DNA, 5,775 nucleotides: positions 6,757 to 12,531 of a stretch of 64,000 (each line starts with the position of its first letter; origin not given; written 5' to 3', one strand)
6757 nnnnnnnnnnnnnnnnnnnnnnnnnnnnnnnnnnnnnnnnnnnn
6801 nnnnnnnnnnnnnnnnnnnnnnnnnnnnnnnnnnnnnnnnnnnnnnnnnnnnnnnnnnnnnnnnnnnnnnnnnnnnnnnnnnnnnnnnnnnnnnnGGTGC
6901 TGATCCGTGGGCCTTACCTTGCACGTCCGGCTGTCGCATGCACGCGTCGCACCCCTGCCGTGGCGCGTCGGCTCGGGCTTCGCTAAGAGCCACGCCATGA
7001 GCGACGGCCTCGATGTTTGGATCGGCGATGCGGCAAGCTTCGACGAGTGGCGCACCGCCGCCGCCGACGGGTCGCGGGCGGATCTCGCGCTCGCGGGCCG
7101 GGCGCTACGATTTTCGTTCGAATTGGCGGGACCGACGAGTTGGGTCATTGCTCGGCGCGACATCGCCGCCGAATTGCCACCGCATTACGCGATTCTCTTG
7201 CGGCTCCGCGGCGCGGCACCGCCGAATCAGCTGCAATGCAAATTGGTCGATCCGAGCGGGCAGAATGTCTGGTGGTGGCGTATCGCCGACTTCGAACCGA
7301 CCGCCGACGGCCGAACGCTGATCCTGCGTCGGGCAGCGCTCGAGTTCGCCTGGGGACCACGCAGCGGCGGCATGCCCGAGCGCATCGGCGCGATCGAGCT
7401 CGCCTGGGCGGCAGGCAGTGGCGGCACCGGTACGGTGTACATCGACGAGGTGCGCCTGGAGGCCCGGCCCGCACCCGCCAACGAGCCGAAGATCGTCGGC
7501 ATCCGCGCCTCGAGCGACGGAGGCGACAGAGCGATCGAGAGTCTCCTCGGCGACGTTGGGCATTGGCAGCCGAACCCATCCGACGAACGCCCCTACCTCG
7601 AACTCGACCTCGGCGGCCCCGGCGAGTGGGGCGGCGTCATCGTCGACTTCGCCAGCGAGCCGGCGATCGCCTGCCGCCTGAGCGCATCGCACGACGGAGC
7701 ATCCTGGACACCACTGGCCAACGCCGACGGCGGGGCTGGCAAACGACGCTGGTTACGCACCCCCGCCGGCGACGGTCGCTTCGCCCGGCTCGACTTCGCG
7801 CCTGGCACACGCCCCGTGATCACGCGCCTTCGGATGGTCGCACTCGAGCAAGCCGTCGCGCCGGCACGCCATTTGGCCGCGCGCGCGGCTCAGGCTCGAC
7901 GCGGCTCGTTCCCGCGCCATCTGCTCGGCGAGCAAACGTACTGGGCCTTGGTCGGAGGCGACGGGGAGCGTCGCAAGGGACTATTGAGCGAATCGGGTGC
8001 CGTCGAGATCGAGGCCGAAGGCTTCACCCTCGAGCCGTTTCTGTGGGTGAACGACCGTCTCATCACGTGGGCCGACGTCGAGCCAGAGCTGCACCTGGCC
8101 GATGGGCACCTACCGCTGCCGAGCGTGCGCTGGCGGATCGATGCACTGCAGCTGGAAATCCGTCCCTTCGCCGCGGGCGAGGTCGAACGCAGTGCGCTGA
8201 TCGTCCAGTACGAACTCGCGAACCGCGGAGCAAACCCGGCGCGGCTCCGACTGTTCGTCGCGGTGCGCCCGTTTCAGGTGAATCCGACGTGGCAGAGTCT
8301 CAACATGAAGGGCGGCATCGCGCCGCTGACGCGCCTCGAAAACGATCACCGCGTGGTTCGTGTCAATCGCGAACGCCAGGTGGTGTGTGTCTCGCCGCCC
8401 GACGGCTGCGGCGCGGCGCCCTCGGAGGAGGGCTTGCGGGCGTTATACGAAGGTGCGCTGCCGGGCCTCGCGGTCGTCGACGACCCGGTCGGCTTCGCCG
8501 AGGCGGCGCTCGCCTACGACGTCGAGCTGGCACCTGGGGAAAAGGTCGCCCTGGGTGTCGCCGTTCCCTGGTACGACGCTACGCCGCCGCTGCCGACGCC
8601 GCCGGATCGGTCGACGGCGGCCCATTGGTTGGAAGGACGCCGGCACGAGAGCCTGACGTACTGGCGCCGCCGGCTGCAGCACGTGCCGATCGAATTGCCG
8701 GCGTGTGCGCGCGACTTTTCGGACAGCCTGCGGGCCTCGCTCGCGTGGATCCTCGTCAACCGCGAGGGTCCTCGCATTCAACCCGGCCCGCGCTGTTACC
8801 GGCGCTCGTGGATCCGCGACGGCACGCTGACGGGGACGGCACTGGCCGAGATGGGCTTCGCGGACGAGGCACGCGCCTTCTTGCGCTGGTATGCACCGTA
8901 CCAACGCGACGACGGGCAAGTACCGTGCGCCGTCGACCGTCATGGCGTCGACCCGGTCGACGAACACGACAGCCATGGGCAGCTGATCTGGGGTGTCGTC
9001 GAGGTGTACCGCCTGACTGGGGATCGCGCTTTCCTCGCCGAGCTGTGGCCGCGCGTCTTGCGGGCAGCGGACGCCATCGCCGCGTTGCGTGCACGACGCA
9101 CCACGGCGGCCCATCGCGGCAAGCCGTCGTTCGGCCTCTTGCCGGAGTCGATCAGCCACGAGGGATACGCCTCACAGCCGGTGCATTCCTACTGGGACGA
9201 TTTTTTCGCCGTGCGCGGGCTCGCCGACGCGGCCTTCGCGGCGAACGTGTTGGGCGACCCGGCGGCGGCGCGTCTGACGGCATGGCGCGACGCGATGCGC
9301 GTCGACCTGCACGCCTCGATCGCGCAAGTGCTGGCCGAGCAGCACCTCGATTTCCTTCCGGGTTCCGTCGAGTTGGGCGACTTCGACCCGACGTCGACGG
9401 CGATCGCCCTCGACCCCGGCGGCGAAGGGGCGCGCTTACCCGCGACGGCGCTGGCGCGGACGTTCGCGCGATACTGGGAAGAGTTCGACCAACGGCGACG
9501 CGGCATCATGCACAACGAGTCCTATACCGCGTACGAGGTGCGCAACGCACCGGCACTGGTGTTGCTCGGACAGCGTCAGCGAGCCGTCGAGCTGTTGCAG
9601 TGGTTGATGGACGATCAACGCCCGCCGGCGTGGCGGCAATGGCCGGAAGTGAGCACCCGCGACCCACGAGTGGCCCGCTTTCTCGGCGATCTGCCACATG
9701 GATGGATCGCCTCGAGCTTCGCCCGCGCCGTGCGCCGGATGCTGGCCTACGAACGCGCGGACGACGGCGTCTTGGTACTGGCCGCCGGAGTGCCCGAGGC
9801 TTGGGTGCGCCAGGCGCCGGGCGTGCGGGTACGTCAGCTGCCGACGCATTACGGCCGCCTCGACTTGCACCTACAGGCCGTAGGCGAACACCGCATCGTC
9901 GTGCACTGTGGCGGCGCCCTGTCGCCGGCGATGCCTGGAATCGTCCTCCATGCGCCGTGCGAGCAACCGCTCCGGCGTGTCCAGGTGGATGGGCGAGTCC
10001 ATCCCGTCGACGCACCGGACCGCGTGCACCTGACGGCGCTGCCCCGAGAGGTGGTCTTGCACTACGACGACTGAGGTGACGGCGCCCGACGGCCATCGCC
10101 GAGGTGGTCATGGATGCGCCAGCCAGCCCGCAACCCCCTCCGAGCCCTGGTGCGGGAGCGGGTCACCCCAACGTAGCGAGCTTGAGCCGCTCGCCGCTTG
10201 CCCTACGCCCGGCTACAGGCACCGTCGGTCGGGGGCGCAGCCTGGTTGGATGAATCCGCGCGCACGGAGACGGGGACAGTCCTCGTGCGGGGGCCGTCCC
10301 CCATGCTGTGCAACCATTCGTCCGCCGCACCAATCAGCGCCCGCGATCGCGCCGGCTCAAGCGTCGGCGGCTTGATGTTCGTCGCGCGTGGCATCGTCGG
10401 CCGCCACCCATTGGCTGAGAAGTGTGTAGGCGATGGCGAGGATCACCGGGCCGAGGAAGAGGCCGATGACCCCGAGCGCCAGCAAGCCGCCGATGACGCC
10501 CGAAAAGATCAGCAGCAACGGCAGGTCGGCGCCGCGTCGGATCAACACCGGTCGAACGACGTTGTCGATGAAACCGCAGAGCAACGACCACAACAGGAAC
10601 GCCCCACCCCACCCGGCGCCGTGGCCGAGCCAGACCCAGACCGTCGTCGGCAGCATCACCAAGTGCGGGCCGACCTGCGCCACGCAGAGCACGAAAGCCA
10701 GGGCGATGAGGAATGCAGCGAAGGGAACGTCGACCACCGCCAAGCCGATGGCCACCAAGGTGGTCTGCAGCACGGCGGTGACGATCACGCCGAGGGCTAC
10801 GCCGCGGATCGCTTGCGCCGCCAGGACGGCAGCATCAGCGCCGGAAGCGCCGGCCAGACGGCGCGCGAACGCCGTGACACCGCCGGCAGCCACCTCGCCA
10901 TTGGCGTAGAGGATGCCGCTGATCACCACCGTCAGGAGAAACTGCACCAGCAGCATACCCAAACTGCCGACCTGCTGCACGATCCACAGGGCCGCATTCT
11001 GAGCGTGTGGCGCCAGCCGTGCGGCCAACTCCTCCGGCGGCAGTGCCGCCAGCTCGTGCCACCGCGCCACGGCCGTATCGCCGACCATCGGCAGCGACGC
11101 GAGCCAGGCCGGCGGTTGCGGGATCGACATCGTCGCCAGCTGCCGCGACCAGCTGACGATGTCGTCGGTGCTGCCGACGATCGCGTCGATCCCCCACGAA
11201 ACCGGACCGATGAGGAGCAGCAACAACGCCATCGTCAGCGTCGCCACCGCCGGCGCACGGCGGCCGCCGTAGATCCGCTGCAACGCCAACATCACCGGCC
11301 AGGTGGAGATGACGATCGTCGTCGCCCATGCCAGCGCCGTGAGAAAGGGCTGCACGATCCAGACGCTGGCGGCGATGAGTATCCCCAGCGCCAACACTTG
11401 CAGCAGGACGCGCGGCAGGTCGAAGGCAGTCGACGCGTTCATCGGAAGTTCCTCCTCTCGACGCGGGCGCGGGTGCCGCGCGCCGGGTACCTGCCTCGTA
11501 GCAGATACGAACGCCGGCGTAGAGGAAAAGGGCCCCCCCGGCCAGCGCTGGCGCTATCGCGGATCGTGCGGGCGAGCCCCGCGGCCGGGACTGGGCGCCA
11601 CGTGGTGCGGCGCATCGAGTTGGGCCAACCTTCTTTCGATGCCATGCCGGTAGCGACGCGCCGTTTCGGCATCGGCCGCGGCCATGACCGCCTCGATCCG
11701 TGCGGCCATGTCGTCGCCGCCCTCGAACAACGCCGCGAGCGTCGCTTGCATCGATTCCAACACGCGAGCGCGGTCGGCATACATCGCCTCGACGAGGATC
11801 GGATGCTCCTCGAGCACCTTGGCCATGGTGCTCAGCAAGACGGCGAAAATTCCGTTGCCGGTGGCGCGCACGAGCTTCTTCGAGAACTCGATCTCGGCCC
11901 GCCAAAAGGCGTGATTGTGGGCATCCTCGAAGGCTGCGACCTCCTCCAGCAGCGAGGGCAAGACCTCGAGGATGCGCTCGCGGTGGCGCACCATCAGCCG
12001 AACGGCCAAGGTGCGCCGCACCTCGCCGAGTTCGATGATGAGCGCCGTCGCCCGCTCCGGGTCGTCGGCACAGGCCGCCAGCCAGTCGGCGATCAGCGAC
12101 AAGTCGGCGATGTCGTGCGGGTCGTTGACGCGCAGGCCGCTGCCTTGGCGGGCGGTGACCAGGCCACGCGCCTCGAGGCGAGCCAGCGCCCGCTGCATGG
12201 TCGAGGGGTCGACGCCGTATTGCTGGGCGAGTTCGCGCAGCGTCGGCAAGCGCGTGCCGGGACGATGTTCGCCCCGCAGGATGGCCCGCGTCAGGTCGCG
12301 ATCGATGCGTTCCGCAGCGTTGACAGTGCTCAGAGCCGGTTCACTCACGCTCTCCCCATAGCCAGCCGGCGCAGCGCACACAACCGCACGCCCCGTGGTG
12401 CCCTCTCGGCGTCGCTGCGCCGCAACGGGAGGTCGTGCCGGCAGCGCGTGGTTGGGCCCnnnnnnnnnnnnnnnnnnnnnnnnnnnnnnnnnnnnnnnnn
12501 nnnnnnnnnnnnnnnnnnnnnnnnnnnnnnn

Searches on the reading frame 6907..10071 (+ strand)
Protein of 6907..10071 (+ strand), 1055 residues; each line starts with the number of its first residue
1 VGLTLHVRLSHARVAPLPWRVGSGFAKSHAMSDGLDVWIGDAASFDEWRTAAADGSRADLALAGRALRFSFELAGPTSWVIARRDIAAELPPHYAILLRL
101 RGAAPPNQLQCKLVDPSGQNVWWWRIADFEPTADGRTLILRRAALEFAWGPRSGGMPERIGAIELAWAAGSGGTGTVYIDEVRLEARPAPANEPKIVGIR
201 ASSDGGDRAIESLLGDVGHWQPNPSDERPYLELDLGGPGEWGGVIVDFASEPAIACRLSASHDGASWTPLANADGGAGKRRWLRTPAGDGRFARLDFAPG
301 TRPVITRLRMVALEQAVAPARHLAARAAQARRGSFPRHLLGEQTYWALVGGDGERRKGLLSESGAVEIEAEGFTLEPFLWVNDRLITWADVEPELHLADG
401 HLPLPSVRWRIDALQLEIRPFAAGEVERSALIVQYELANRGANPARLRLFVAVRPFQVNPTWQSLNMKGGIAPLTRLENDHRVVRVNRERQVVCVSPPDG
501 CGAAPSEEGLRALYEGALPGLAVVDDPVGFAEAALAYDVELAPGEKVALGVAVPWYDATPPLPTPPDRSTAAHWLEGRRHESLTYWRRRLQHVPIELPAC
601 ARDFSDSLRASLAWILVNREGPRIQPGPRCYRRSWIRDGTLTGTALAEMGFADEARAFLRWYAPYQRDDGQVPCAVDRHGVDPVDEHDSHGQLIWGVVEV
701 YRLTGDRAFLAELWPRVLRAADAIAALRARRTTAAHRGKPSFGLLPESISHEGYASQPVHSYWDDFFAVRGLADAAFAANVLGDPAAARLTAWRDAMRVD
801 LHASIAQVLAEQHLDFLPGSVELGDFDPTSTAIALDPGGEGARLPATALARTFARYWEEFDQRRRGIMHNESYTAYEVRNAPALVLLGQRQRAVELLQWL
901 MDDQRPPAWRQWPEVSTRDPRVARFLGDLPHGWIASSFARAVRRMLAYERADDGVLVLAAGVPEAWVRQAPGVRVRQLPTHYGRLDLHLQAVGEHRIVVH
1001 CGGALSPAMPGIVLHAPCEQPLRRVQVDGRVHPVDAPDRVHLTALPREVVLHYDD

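Call 20: search_protein_families(library=pfam, proteins=[window:6907-10071:+], max_evalue=0.001)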
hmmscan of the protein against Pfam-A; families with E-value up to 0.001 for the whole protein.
window:6907-10071:+ (1055 aa): 1 family
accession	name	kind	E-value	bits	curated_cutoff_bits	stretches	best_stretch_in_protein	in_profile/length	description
PF00754.31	F5_F8_type_C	-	0.00044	20.8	28.2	1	201-295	4-110/127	F5/8 type C domain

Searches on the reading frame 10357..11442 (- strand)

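Call 20: search_protein_families(library=pfam, proteins=[window:10357-11442:-], max_evalue=0.001)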
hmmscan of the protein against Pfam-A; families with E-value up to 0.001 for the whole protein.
window:10357-11442:- (361 aa): 1 family
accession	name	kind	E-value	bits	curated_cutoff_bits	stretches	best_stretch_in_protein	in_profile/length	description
PF01594.21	AI-2E_transport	-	4.3e-31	108.7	34.3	1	14-345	2-326/327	AI-2E family transporter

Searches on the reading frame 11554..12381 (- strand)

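Call 20: search_protein_families(library=pfam, proteins=[window:11554-12381:-], max_evalue=0.001)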
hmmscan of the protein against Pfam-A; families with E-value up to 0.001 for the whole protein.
window:11554-12381:- (275 aa): 12 families
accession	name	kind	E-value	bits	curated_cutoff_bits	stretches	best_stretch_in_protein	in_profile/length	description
PF00392.27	GntR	-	2.7e-19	69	27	1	23-85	2-64/64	Bacterial regulatory proteins, gntR family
PF13545.12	HTH_Crp_2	-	2.1e-06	28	27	1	44-90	20-66/70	Crp-like helix-turn-helix domain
PF12802.13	MarR_2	-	3.8e-06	27.4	27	1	43-77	20-52/61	MarR family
PF09339.16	HTH_IclR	-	3.7e-05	23.8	22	1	45-76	19-49/52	IclR helix-turn-helix domain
PF07729.17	FCD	-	5.8e-05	24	24.3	1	126-229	13-118/125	FCD domain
PF02082.26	Rrf2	-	8.7e-05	23.1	30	1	39-84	17-64/132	Iron-dependent Transcriptional regulator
PF01047.28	MarR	-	0.00011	22.5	24.6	1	47-77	19-49/59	MarR family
PF13730.12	HTH_36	-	0.00022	21.4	25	1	45-75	25-55/55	Helix-turn-helix domain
PF14502.12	HTH_41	-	0.00028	20.7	25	1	41-76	2-37/48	Helix-turn-helix domain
PF25213.1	HVO_A0261_N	-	0.00048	20.4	35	0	49-80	28-59/86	HVO_A0261 N-terminal domain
PF01978.25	TrmB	-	0.00051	20.3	25.6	0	47-81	24-58/68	Sugar-specific transcriptional regulator TrmB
PF13412.12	HTH_24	-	0.00067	19.6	21.9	0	47-76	19-48/48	Winged helix-turn-helix DNA-binding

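Call 66: search_protein_families(library=ncbifam, proteins=[window:11554-12381:-], max_evalue=0.00001)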
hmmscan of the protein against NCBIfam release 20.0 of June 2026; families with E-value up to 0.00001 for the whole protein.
window:11554-12381:- (275 aa): 21 families
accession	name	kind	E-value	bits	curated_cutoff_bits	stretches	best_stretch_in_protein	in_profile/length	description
TIGR02018.2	his_ut_repres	equivalog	4.6e-13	49.1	220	1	24-122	2-100/226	histidine utilization transcriptional repressor HutC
NF003011.0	PRK03837.1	subfamily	1.2e-12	48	260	1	24-224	16-216/241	transcriptional regulator NanR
NF007001.0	PRK09464.1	equivalog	2.8e-12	46.8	330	1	23-219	12-206/254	pyruvate dehydrogenase complex transcriptional repressor PdhR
NF003444.0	PRK04984.1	equivalog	7.5e-12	45.3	189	1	30-190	16-172/239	fatty acid metabolism transcriptional regulator FadR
TIGR02325.1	C_P_lyase_phnF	equivalog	1.1e-11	44.8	156.8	1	21-87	8-74/238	phosphonate metabolism transcriptional regulator PhnF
NF052282.1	PLP_TF_PdxR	equivalog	1.1e-11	44.5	320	1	24-91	4-71/448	MocR-like pyridoxine biosynthesis transcription factor PdxR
TIGR02812.1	fadR_gamma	equivalog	3.6e-11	43.2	249.2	1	30-190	15-171/235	fatty acid metabolism transcriptional regulator FadR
NF052286.1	ecto_TF_EhuR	exception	2.1e-09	36.5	480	1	24-90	14-80/458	MocR-like ectoine utilization transcription factor EhuR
NF007741.0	PRK10421.1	equivalog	2.7e-09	36.8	311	1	22-243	8-220/262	transcriptional regulator LldR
TIGR02404.1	trehalos_R_Bsub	equivalog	2.8e-09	36.9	211.95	1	24-119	3-99/233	trehalose operon repressor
NF052290.2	MocR_like_YczR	exception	4.7e-09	35.5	487.4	1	21-91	19-89/458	MocR-like transcription factor YczR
NF011575.0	PRK14999.1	equivalog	5.2e-09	35.8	424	1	20-139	11-132/241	histidine utilization repressor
NF053730.1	TransRegRv1152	equivalog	1.1e-08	35.1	170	1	29-93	24-90/120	Rv1152 family transcriptional regulator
NF047563.1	modulin_PmtR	equivalog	4.5e-08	33.2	200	1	22-86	13-77/125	PSM export ABC transporter transcriptional regulator PmtR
NF007588.0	PRK10225.1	equivalog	2.7e-07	30.2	442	1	30-95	18-83/257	Uxu operon transcriptional regulator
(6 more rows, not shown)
